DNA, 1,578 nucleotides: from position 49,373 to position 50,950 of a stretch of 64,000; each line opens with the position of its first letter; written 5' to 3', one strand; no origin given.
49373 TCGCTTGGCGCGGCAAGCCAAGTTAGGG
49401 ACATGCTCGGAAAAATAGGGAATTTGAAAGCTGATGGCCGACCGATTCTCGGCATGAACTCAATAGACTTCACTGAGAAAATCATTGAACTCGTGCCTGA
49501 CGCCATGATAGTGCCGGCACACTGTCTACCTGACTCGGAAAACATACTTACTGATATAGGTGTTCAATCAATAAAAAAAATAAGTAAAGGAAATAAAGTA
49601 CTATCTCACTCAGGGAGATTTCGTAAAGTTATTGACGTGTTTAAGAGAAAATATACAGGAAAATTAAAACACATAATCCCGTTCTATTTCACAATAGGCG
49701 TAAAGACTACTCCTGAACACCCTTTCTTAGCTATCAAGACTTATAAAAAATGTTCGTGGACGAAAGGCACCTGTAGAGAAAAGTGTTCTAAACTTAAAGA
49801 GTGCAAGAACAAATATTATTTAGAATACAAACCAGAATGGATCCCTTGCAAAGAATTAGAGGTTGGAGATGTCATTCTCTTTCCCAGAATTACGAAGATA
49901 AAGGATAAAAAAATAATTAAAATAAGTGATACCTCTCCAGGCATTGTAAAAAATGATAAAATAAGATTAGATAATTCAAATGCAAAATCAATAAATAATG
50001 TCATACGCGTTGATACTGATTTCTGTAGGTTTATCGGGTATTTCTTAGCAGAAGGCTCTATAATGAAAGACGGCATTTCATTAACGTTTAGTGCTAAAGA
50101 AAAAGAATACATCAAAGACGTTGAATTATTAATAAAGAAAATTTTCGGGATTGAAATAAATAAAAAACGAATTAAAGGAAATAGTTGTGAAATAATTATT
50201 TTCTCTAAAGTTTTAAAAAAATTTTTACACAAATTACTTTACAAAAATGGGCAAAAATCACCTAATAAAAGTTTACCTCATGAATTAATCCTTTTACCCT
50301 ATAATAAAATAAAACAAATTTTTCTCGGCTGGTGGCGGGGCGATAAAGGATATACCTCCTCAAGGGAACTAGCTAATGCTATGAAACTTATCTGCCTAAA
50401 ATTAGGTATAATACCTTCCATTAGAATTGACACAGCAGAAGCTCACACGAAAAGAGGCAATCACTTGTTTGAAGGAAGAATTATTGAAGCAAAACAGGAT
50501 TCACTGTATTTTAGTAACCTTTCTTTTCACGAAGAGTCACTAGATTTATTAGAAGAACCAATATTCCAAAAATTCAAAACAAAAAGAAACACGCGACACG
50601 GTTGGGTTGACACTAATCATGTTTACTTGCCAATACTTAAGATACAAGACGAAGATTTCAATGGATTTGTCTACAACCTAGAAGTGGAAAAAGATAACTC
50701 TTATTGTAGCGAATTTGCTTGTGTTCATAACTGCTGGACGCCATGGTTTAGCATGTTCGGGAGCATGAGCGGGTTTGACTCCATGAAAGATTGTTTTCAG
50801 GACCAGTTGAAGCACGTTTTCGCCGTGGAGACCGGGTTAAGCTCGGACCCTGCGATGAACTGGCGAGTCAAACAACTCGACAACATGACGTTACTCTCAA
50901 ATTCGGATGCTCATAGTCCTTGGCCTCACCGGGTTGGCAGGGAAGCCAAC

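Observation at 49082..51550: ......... intein splitting a PHP-domain EndoQ-like nuclease gene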

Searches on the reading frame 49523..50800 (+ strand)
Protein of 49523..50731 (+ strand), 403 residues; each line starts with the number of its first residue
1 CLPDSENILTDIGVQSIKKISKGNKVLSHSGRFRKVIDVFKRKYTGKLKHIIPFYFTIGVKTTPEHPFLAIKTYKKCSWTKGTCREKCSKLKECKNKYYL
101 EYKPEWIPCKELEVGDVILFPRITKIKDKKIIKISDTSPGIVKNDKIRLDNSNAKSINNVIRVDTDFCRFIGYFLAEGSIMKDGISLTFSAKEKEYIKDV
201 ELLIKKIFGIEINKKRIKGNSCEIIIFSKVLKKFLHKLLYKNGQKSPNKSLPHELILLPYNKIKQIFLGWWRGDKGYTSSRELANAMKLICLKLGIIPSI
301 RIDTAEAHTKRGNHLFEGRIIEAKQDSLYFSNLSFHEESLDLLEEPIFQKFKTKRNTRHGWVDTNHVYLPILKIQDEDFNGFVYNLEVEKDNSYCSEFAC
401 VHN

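Call 6: search_protein_families(library=pfam, proteins=[window:49523-50731:+], max_evalue=1)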
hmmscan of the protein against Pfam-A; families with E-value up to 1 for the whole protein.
seq(403 aa): 3 families
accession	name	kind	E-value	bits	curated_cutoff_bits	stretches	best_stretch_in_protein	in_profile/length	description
PF14528.11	LAGLIDADG_3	-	5.6e-11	43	22.5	2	170-237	7-80/82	LAGLIDADG-like domain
PF14890.11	Intein_splicing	-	2.2e-08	34.5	35.8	2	104-403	76-155/155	Intein splicing domain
PF14527.11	LAGLIDADG_WhiA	-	0.048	14.2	23.2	1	171-221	6-57/93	WhiA LAGLIDADG-like domain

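Call 7: search_protein_families(library=ncbifam, proteins=[window:49523-50731:+], max_evalue=1)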
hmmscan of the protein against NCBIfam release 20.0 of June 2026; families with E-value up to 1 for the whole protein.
seq(403 aa): 8 families
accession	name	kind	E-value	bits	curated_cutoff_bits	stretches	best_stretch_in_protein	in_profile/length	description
NF045703.1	rSAM_Tes_intein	exception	6.2e-12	44.1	1700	1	125-392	329-597/1040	tetraether lipid synthase Tes, intein-containing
TIGR00375.1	TIGR00375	hypoth_equivalog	3.7e-09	36.5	326.6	1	262-402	2-134/374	TIGR00375 family protein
NF011287.0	PRK14698.1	equivalog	1.5e-07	29.8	1238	1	130-302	356-535/1017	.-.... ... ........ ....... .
NF011491.0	PRK14898.1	equivalog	1.6e-06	26.5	783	1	109-246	184-324/860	DNA-directed RNA polymerase subunit A''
NF011418.0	PRK14845.1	equivalog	0.00067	17.5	756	1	15-271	58-238/1049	translation initiation factor IF-2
TIGR00187.1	ribE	equivalog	0.01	15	156.6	1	168-244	128-204/207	riboflavin synthase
TIGR01445.1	intein_Nterm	domain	0.021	15.8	24.5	1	1-69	1-82/83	intein N-terminal splicing region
TIGR01443.1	intein_Cterm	domain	0.074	13.3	15.6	1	382-403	1-23/24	intein C-terminal splicing region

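Call 10: search_solved_structures(query=window:49523-50731:+, max_evalue=1, show_alignments=3)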
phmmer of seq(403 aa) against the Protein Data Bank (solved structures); distinct sequences matched with E-value up to 1: 5.
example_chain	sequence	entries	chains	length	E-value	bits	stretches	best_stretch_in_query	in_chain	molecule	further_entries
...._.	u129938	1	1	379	4e-08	35.6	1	144-300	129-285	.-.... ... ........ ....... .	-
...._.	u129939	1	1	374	9.1e-08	34.5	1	161-298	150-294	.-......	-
7qss_A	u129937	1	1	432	1.2e-07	34.1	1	161-298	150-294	V-type ATP synthase alpha chain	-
2cw7_A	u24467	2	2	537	0.0081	18.2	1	152-401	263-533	Endonuclease PI-PkoII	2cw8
2jmz_A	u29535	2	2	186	0.51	12.3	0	370-395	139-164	Hypothetical protein MJ0781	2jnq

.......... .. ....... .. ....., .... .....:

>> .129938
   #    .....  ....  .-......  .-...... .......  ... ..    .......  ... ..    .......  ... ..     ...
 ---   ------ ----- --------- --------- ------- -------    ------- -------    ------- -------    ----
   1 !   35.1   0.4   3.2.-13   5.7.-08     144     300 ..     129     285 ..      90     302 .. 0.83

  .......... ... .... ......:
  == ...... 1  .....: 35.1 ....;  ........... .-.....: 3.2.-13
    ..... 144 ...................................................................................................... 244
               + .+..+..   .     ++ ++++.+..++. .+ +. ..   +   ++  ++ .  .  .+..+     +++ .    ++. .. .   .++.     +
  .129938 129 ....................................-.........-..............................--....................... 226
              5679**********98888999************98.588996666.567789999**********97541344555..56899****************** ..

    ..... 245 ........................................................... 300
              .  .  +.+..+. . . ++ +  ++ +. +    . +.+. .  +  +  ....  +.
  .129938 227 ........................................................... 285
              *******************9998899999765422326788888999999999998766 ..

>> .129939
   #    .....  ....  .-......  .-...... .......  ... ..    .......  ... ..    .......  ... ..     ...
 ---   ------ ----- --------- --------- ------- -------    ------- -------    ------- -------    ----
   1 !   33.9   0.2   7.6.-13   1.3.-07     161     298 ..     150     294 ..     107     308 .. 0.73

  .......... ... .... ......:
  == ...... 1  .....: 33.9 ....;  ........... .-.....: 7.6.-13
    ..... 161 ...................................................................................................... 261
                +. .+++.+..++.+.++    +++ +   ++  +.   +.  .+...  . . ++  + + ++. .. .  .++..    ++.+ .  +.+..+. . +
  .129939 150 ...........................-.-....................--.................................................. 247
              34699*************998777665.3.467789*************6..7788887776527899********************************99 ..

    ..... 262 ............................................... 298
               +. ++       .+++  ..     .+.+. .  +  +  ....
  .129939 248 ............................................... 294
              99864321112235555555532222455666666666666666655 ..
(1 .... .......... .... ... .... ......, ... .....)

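Call 11: find_homologous_proteins(query=window:49523-50731:+, max_evalue=0.001)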
Query seq(403 aa) (403 aa): 23 proteins with E <= 0.001 among 3110 candidates.
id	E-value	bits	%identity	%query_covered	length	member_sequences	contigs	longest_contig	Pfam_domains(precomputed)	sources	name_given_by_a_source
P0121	3.5e-110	387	47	100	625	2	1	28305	PF14528.12,PF14890.12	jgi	jgi:PHP family Zn ribbon phosphoesterase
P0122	1.3e-104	368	45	100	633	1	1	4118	PF14890.12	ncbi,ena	-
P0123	9.7e-96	339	47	96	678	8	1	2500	PF27218.1,PF14528.12,PF14890.12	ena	-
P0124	5.8e-95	337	43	100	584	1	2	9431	PF07591.16,PF14528.12,PF14890.12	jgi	-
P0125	5.8e-93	330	42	100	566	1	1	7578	PF14528.12,PF14890.12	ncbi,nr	ncbi:MAG: hypothetical protein NTV62_03795, partial [Candidatus Gribaldobacteria bacterium]|nr:hypot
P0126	2.1e-84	302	42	100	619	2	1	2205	PF14528.12,PF14890.12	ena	-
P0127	4.8e-69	251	41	96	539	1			PF14528.12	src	-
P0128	2.3e-64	236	43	76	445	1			PF14528.12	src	-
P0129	8.3e-59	217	47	58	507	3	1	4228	PF27218.1,PF14528.12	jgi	-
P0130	5.0e-57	212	48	55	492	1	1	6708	PF27218.1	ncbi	ncbi:hypothetical protein D4Q80_04590, partial [bacterium]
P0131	2.8e-56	209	50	52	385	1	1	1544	-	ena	-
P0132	3.8e-43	166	53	37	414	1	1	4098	PF27218.1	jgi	jgi:uncharacterized protein (TIGR00375 family)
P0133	2.0e-37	147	30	98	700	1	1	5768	PF14528.12,PF13403.12,PF14890.12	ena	-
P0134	2.6e-37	147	32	100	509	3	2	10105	PF14528.12,PF01592.22,PF14890.12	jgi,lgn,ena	-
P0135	8.1e-30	122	30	85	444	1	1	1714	PF14528.12,PF01592.22,PF14890.12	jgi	jgi:nitrogen fixation NifU-like protein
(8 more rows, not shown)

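Call 24: find_encoding_contigs(protein=P0121, flank=6000, max_places=3)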
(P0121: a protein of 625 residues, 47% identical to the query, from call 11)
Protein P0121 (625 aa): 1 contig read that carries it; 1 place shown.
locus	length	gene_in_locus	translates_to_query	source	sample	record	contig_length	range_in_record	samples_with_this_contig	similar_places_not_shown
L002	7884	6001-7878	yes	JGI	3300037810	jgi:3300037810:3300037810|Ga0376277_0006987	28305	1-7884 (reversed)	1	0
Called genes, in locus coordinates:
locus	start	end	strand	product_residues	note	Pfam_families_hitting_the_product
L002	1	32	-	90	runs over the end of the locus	PF00736:EF1_GNE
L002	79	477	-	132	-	-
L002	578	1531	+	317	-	PF01336:tRNA_anti-codon (faint)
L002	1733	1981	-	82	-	-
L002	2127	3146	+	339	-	PF14520:HHH_5, PF00154:RecA_N, PF08423:Rad51, PF13481:AAA_25 (weak), PF06745:ATPase (weak)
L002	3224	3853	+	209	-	-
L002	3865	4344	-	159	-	PF00334:NDK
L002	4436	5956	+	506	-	PF13750:Big_3_3 (faint)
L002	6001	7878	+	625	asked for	PF14890:Intein_splicing (weak), PF14528:LAGLIDADG_3 (faint)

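Call 34: find_related_loci(query=A2, collection=genome_contigs, flank=3000)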
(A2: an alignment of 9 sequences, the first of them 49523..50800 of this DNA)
Query A2 (426 aa) in genome_contigs; peptide patterns used: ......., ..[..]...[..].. (x = any residue, [..] = any of these).
225 stretches matched a pattern; 96 encode a relative of the query (tblastn E <= 1e-3); the best 80 are kept; 80 distinct loci.
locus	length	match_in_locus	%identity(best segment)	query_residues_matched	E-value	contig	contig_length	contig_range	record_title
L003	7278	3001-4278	96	1-426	0e+0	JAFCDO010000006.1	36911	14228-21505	Candidatus Parvarchaeota archaeon isolate Meg19_1012_Bin_507 Meg19_1012_Bin_507_scaffold_2009, whole genome shotgun sequ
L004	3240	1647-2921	51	2-421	3e-140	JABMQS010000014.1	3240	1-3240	MAG: Candidatus Omnitrophota bacterium isolate bin.126 k141_605047, whole genome shotgun sequence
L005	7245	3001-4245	50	15-425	2e-134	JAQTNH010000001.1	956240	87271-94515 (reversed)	MAG: Candidatus Nanoarchaeia archaeon isolate STA_6 NODE_3_length_956240_cov_8.774269_Sandtown_A, whole genome shotgun s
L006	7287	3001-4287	50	2-425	8e-133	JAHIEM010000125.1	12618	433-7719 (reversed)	MAG: Nanoarchaeota archaeon isolate KR11_0.1_MetaG.mb.19 KR11_0.1_MetaG.mb.19_k141_1073119, whole genome shotgun sequenc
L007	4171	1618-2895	48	1-426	2e-135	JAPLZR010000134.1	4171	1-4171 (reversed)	MAG: Candidatus Woesearchaeota archaeon isolate LacPavin_0920_SED4_MAG_42_9 LacPavin_0920_SED4_scaffold_186523, whole ge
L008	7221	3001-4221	49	1-426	1e-131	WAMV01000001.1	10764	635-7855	MAG: Candidatus Aenigmatarchaeota archaeon isolate S139_160_esom k151_138702, whole genome shotgun sequence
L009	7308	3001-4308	48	1-426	2e-131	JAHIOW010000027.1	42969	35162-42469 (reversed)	MAG: Candidatus Omnitrophota bacterium isolate KR13_S3.mb.28 KR13_S3.mb.28_k141_210722, whole genome shotgun sequence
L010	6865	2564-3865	46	1-426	5e-131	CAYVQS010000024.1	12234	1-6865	MAG TPA_asm: Candidatus Micrarchaeota archaeon isolate SRP062349_co5_86 genome assembly, contig: NODE_2104_length_12234_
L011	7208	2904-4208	46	1-426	9e-130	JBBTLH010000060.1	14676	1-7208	MAG: Candidatus Omnitrophota bacterium isolate H51-bin162_1 H51_bin162_1_000000000060, whole genome shotgun sequence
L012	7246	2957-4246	48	1-425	3e-129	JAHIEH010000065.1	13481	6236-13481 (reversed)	MAG: Nanoarchaeota archaeon isolate KR11_0.1_MetaG.mb.113 KR11_0.1_MetaG.mb.113_k141_871461, whole genome shotgun sequen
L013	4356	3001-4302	48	1-425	2e-128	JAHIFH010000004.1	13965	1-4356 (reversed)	MAG: Patescibacteria group bacterium isolate KR11_0.1_MetaG.mb.78 KR11_0.1_MetaG.mb.78_k141_101816, whole genome shotgun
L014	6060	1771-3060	48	1-425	4e-128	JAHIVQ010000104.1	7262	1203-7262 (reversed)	MAG: Nanoarchaeota archaeon isolate MM_PC_MetaG.mb.87 MM_PC_MetaG.mb.87_k141_1614350, whole genome shotgun sequence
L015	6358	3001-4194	49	1-425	3e-127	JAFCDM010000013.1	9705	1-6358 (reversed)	Candidatus Pacearchaeota archaeon isolate Meg19_1012_Bin_465 Meg19_1012_Bin_465_scaffold_25325, whole genome shotgun seq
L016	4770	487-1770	51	1-426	7e-127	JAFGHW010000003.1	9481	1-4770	MAG: Candidatus Woesearchaeota archaeon isolate Zod_Metabat.157 k87_1188281, whole genome shotgun sequence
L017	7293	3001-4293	47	1-426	1e-126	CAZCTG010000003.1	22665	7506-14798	MAG TPA_asm: uncultured archaeon isolate SRP323688_co1_113 genome assembly, contig: NODE_3893_length_22665_cov_5.954180,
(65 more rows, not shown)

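Call 43: predict_structure(alignment_id=A1)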
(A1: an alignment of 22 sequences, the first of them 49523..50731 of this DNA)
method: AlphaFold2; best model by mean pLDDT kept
length: 403 residues; sequences in the alignment: 22
mean_pLDDT: 86.6   pTM: 0.87
mean pLDDT of the five models: 86.6, 86.4, 85.3, 85.3, 84.2
residues with pLDDT >= 90: 244; 70-90: 103; 50-70: 49; < 50: 7
segments of 3 or more residues with pLDDT < 50: 98-100
pLDDT, mean of each block of 10 residues (from residue 1): 95 94 96 96 97 91 96 65 54 50 85 92 91 80 69 70 97 97 93 94 93 85 91 93 90 94 96 91 95 92 83 65 85 81 86 64 89 96 97 93 92
secondary structure, 60 per line:
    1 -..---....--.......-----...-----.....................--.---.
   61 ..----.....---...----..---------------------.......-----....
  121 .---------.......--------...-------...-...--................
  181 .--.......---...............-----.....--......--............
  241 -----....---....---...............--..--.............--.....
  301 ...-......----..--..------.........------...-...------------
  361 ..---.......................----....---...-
elements in order: E7-10 E13-16 E25-27 E33-53 E60-62 E67-71 E75-77 E105-108 E117-121 E131-133 H134-137 E146-148 E156-158 E160-162 H165-177 E178-181 E184-190 H194-208 E214-218 E221-226 H229-239 H253-256 H260-274 H281-293 E296-303 H305-310 E327-335 E366-388 E393-396 E400-402

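Call 47: fold_search(model_id=the predicted structure, library=pdb)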
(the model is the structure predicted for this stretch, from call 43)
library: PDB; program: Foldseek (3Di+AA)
matches with E <= 10: 734; with E <= 0.001: 51
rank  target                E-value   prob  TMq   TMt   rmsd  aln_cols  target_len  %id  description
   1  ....                  1.8e-21  1.00  0.63  0.69   5.9       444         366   18  Crystal structure of homing endonuclease-associated TliVMA intein (C1A, d333-339) (released 2022-03-30)
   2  7qss                  2.8e-19  1.00  0.62  0.58   8.6       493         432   16  Crystal structure of homing endonuclease-associated TliVMA intein (C1A) (released 2022-03-30)
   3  2cw7                  2.1e-17  1.00  0.59  0.46  12.6       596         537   13  Crystal structure of intein homing endonuclease II (released 2006-04-18)
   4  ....                  1.4e-16  1.00  0.55  0.61   8.1       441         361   17  Crystal structure of homing endonuclease-associated PhoVMA intein (C1A) (released 2022-03-30)
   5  1vde_A                6.8e-15  1.00  0.56  0.53   7.9       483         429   13  PI-SCEI, A HOMING ENDONUCLEASE WITH PROTEIN SPLICING ACTIVITY (released 1998-04-08)
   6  1vde_B                8.5e-15  1.00  0.56  0.53   7.7       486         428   13  PI-SCEI, A HOMING ENDONUCLEASE WITH PROTEIN SPLICING ACTIVITY (released 1998-04-08)
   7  1ef0_A                1.1e-13  1.00  0.52  0.50   8.6       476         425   13  CRYSTAL STRUCTURE OF PI-SCEI MINIPRECURSOR (released 2000-06-07)
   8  1jva_B                1.7e-13  1.00  0.53  0.51   8.6       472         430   11  CRYSTAL STRUCTURE OF THE VMA1-DERIVED ENDONUCLEASE BEARING THE N AND C EXTEIN PROPEPTIDES (released 2002-08-29)
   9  1lws_A                3.1e-13  1.00  0.55  0.53   7.5       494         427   12  Crystal structure of the intein homing endonuclease PI-SceI bound to its recognition sequence (released 2002-09-27)
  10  1lwt_A                4.4e-13  1.00  0.55  0.51   7.7       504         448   12  Crystal structure of the intein homing endonuclease PI-SceI bound to its substrate DNA (Ca2+ free) (released 2002-09-27)
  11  1um2_B                7.0e-13  1.00  0.56  0.54   7.4       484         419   12  Crystal Structure of the Vma1-Derived Endonuclease with the Ligated Extein Segment (released 2004-09-22)
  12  1jva_A                1.3e-12  1.00  0.52  0.50   8.3       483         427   13  CRYSTAL STRUCTURE OF THE VMA1-DERIVED ENDONUCLEASE BEARING THE N AND C EXTEIN PROPEPTIDES (released 2002-08-29)
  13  1dfa                  2.8e-12  1.00  0.53  0.53   8.2       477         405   12  CRYSTAL STRUCTURE OF PI-SCEI IN C2 SPACE GROUP (released 1999-12-08)
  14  1um2_A                3.8e-12  1.00  0.51  0.49   8.5       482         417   12  Crystal Structure of the Vma1-Derived Endonuclease with the Ligated Extein Segment (released 2004-09-22)
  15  1ef0_B                8.1e-11  1.00  0.50  0.51   8.4       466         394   12  CRYSTAL STRUCTURE OF PI-SCEI MINIPRECURSOR (released 2000-06-07)
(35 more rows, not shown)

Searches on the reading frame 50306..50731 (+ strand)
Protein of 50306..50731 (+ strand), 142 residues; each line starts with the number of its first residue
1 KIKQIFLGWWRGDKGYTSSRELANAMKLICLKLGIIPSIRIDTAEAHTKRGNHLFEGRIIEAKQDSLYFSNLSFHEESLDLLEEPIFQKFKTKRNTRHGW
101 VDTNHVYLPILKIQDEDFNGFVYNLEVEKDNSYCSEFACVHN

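Call 54: search_protein_families(library=ncbifam, proteins=[window:50306-50731:+], max_evalue=0.01)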
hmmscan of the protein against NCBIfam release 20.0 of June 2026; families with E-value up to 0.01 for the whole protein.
window:50306-50731:+ (142 aa): 1 family
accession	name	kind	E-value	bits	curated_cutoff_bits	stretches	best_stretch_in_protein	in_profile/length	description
TIGR00375.1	TIGR00375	hypoth_equivalog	5.8e-10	39.1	326.6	1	4-141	5-134/374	TIGR00375 family protein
